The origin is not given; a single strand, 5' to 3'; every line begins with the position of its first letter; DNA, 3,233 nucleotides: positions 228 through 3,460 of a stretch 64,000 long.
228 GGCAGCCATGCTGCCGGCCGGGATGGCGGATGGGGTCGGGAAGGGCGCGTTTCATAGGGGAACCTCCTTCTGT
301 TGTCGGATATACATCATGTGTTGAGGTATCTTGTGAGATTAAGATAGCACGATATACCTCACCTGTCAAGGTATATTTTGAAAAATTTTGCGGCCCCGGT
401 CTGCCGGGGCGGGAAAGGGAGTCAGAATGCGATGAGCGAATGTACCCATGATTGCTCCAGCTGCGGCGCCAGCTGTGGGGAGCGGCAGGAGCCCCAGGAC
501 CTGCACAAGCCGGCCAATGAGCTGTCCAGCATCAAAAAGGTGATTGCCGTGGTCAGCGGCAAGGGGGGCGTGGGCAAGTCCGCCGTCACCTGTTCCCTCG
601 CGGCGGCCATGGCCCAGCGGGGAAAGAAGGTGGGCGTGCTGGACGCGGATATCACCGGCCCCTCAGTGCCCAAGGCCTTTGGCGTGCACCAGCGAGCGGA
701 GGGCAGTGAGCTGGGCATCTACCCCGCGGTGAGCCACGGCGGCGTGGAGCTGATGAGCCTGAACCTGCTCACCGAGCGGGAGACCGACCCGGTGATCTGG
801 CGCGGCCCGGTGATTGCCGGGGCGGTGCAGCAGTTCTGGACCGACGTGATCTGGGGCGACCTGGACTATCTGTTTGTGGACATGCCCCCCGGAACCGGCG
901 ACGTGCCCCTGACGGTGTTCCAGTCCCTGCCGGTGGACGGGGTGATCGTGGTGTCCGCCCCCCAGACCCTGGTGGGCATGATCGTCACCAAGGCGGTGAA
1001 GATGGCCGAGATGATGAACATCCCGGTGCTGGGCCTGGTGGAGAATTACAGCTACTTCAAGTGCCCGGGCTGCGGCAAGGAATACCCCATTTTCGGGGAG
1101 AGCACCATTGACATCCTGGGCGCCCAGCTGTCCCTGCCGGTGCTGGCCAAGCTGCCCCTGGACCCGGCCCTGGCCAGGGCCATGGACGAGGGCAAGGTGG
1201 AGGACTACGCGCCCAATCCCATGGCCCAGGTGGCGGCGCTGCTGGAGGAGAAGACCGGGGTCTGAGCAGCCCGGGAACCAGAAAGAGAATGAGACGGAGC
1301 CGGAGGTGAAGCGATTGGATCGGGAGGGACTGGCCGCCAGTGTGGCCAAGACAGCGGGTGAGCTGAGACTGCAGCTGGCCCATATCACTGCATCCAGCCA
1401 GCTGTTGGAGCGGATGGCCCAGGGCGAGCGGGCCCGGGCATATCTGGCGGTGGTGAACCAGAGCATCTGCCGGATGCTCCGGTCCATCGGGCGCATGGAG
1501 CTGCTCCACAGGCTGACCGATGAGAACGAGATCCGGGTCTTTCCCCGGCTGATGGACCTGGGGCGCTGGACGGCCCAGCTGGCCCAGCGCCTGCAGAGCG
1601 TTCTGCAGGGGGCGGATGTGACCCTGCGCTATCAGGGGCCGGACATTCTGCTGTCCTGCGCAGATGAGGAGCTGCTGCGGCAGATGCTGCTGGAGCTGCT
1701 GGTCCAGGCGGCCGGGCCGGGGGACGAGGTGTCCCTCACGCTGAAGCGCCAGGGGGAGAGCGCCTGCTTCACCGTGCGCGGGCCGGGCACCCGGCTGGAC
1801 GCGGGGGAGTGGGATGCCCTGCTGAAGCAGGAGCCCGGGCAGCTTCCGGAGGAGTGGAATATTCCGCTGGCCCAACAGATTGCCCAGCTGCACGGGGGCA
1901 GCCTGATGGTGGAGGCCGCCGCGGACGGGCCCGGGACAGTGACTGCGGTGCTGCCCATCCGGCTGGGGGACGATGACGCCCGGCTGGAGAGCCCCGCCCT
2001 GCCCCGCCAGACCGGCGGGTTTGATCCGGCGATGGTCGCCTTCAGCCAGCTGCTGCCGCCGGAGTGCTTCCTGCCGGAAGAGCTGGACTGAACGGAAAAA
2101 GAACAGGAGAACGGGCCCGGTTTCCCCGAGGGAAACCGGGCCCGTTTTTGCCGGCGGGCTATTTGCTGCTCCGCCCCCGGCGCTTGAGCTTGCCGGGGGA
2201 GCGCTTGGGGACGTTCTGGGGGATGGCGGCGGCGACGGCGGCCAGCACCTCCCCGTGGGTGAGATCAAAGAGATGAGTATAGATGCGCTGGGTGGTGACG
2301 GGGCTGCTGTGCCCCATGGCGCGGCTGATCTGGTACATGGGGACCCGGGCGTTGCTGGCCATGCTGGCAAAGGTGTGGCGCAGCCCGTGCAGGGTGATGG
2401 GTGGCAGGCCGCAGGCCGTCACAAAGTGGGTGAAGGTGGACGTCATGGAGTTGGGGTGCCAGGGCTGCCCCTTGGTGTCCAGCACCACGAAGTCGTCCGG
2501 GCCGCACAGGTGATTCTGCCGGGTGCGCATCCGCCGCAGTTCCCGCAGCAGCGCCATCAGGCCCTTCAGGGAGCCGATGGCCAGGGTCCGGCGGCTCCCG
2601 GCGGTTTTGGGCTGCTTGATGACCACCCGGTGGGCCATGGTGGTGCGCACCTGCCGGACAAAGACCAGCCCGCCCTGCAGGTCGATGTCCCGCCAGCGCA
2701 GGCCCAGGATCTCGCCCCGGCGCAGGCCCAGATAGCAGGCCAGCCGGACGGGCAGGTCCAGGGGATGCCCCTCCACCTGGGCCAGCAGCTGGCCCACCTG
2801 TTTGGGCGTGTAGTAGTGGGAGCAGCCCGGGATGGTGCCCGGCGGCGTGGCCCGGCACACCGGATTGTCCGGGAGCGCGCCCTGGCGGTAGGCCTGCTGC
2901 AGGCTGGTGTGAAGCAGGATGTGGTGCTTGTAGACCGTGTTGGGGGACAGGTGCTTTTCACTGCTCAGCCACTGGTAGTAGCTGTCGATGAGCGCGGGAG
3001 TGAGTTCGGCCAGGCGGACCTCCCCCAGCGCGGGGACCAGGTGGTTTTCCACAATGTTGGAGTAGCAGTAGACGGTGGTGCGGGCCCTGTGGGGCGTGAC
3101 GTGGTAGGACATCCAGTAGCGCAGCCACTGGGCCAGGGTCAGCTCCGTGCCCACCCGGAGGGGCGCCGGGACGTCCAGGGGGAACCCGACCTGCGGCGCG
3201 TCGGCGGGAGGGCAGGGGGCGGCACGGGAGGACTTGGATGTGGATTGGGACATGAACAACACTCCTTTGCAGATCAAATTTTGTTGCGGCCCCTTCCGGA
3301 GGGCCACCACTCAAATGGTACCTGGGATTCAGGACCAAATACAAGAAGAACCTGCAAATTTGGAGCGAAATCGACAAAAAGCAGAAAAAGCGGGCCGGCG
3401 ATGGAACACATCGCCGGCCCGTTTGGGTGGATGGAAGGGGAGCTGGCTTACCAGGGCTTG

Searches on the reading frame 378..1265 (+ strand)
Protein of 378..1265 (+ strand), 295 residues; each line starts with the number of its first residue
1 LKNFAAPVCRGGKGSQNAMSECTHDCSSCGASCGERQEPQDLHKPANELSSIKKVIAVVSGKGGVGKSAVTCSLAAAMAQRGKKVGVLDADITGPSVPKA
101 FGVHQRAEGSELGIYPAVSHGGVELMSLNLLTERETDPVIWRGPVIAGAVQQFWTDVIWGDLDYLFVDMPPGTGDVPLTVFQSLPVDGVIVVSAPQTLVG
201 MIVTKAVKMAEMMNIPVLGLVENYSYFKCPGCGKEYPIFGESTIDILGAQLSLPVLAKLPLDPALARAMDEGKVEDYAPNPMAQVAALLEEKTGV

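Call 50: search_protein_families(library=pfam, proteins=[window:378-1265:+], max_evalue=0.0001)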
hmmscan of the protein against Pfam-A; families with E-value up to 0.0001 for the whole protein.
window:378-1265:+ (295 aa): 6 families
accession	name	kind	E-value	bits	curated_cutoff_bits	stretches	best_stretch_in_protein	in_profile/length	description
PF10609.15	ParA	-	3.6e-88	295.6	27.1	1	52-276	2-228/246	NUBPL iron-transfer P-loop NTPase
PF01656.29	CbiA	-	2.1e-13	50.8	25.4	1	56-101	1-45/125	CobQ/CobB/MinD/ParA nucleotide binding domain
PF13614.12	AAA_31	-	5.7e-10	39.8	27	1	54-94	2-42/177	AAA domain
PF02374.21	ArsA_ATPase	-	6.4e-07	29.3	24.3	1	57-91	4-38/305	Anion-transporting ATPase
PF00142.24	Fer4_NifH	-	1e-05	25.6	25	1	58-91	4-37/271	4Fe-4S iron sulfur cluster binding proteins, NifH/frxC family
PF09140.17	MipZ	-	4.9e-05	23.2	20.7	1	55-97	2-44/262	ATPase MipZ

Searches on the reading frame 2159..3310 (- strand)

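Call 50: search_protein_families(library=pfam, proteins=[window:2159-3310:-], max_evalue=0.0001)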
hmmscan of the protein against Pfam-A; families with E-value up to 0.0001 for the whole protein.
window:2159-3310:- (383 aa): 3 families
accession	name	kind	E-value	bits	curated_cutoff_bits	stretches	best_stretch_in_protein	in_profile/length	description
PF00589.27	Phage_integrase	-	3.3e-22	79.5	27.1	1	168-348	4-169/172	Phage integrase family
PF13102.12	Phage_int_SAM_5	-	1.1e-08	35.7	22.3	1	85-150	26-92/98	Phage integrase SAM-like domain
PF14659.12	Phage_int_SAM_3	-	1.4e-07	32.1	22.6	1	58-113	1-55/58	Phage integrase, N-terminal SAM-like domain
